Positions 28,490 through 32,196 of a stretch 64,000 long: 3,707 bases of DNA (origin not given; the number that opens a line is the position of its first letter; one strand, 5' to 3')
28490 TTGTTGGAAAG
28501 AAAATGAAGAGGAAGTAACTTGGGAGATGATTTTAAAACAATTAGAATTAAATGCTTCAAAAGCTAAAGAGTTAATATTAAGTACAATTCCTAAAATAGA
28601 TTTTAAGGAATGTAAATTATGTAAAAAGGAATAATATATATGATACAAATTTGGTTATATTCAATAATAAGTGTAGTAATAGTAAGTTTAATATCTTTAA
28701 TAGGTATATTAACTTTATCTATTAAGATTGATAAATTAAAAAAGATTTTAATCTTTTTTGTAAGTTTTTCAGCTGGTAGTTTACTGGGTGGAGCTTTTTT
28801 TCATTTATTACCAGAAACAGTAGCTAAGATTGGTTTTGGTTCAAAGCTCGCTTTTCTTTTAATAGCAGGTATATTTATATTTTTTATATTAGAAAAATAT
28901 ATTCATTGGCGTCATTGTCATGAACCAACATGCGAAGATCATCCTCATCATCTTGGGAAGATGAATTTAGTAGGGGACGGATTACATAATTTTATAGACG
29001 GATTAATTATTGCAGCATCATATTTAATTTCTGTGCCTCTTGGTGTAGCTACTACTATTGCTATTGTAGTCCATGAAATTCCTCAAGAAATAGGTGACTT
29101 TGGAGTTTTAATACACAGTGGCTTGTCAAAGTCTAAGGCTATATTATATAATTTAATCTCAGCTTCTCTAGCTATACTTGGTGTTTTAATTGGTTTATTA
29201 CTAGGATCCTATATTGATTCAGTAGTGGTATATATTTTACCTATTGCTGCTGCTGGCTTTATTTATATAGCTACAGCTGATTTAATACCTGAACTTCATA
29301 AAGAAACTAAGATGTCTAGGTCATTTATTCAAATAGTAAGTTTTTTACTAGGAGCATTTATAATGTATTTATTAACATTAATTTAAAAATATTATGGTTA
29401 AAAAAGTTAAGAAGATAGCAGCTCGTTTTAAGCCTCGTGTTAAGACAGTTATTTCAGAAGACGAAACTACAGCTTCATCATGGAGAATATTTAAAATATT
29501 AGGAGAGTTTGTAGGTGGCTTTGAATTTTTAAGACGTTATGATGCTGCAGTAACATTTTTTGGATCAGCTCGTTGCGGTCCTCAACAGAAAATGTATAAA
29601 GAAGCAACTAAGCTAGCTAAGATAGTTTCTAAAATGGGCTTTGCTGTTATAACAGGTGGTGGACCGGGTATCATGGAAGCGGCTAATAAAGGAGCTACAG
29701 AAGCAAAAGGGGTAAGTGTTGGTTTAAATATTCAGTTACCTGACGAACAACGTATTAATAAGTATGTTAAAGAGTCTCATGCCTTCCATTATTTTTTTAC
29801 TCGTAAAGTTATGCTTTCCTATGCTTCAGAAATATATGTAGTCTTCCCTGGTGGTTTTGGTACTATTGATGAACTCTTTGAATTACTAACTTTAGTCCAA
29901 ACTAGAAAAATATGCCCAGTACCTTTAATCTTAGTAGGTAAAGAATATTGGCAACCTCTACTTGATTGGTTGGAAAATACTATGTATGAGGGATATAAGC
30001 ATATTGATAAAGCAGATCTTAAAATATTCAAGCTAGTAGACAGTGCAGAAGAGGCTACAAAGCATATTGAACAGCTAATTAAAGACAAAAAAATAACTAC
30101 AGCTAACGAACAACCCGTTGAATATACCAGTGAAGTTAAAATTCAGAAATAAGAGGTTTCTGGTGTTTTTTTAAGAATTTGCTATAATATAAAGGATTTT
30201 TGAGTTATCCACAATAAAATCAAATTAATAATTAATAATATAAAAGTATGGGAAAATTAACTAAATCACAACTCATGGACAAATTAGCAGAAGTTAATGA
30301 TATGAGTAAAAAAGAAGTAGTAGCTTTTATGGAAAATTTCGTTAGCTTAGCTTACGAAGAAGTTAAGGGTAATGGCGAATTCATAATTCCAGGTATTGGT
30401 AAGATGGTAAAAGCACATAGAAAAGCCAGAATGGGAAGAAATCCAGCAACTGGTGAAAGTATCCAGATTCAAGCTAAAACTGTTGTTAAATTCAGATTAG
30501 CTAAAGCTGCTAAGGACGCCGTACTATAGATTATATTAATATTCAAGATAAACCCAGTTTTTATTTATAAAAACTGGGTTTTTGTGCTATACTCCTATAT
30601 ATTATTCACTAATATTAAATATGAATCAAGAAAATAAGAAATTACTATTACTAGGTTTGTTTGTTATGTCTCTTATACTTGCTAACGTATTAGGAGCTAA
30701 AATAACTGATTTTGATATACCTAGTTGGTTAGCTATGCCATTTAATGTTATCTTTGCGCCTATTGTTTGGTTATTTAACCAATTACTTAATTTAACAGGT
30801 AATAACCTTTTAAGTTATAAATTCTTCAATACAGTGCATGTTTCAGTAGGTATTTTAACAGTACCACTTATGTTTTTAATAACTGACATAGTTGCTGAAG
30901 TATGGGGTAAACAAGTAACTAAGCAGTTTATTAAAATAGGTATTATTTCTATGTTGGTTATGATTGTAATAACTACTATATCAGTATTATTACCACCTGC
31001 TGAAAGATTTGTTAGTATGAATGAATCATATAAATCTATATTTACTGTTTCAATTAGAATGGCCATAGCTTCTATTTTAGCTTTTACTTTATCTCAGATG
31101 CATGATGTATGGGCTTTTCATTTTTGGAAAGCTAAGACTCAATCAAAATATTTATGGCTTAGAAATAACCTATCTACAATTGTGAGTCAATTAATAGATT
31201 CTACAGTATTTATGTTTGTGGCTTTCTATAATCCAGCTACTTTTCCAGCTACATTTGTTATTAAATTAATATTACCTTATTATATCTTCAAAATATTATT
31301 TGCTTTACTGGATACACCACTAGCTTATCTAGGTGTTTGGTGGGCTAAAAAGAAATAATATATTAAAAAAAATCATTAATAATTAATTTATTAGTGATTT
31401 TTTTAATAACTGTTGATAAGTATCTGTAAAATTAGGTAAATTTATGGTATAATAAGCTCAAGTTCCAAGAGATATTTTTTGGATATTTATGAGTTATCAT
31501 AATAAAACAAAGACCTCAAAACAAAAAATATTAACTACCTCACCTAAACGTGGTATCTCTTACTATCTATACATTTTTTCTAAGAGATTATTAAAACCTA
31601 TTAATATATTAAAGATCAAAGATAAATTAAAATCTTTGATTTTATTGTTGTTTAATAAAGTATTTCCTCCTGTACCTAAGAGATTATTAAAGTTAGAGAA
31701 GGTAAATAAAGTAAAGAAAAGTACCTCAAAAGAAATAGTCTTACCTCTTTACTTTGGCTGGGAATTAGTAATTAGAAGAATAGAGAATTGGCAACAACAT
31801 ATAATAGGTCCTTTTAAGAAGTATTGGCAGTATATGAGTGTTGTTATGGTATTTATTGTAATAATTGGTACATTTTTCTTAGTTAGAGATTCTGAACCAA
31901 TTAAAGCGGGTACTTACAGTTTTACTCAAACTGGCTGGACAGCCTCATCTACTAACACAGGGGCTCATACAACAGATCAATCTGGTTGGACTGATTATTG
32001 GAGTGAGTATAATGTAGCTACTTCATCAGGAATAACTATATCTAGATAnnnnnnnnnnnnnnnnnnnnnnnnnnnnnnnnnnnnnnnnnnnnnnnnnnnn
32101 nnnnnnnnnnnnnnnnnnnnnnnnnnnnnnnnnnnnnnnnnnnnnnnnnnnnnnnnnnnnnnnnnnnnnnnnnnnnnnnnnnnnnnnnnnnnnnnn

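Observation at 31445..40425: Five-gene operon: a ~1,935-codon glycine-rich/Fn3 surface protein coupled to a MacB/FtsX ABC exporter with a novel ATPase tail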

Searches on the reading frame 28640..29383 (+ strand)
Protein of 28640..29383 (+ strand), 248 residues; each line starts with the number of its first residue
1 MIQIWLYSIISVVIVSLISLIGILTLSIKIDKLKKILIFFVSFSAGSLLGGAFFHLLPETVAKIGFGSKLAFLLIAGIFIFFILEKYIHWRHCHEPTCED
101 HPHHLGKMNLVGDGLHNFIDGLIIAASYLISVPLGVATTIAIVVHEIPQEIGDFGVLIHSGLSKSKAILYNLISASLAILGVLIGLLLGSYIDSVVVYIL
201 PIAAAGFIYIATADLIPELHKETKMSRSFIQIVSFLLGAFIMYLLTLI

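Call 15: search_protein_families(library=pfam, proteins=[window:28640-29383:+], max_evalue=0.001)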
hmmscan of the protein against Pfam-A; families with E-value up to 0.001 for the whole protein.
window:28640-29383:+ (248 aa): 1 family
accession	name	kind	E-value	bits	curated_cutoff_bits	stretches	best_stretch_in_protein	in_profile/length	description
PF02535.28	Zip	-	4.8e-45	154.6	35.1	2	108-245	180-322/323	ZIP Zinc transporter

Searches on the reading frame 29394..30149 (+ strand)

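Call 15: search_protein_families(library=pfam, proteins=[window:29394-30149:+], max_evalue=0.001)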
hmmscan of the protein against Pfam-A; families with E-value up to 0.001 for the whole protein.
window:29394-30149:+ (252 aa): 2 families
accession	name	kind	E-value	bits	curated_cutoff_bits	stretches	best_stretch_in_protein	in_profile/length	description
PF03641.19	Lysine_decarbox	-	2e-31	109.4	27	1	94-224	1-130/131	Possible lysine decarboxylase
PF18306.6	LDcluster4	-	1.8e-15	57.3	26.3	1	53-162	4-111/151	SLOG cluster4 family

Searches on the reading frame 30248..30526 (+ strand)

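Call 15: search_protein_families(library=pfam, proteins=[window:30248-30526:+], max_evalue=0.001)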
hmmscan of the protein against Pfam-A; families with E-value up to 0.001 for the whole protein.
window:30248-30526:+ (93 aa): 2 families
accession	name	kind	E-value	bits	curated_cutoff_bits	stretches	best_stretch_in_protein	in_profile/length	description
PF00216.26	Bac_DNA_binding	-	1.6e-24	86.4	22.4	1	4-92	1-89/90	Bacterial DNA-binding protein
PF18175.6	HU-CCDC81_bac_2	-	0.00087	19.6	35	0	9-55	3-49/70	CCDC81-like prokaryotic HU domain 2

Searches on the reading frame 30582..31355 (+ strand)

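Call 15: search_protein_families(library=pfam, proteins=[window:30582-31355:+], max_evalue=0.001)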
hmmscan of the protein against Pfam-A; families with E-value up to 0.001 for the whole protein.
window:30582-31355:+ (258 aa): 1 family
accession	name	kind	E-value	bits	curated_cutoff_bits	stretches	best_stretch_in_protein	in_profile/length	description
PF02592.20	Vut_1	-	9e-47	159.7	27.2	1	89-250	2-151/152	Putative vitamin uptake transporter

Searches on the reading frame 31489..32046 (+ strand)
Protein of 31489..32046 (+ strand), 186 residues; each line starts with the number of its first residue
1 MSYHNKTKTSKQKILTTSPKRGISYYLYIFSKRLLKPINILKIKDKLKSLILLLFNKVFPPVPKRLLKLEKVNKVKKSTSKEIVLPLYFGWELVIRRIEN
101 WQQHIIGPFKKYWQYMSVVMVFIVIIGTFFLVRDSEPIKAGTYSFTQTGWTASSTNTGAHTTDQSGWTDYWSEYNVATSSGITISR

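Call 7: search_protein_families(library=pfam, proteins=[window:31489-32046:+], max_evalue=0.01)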
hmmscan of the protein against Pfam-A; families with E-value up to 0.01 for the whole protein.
window:31489-32046:+ (186 aa): 0 families

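Call 8: search_protein_families(library=ncbifam, proteins=[window:31489-32046:+], max_evalue=0.01)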
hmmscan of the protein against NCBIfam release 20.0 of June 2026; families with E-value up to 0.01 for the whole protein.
window:31489-32046:+ (186 aa): 0 families
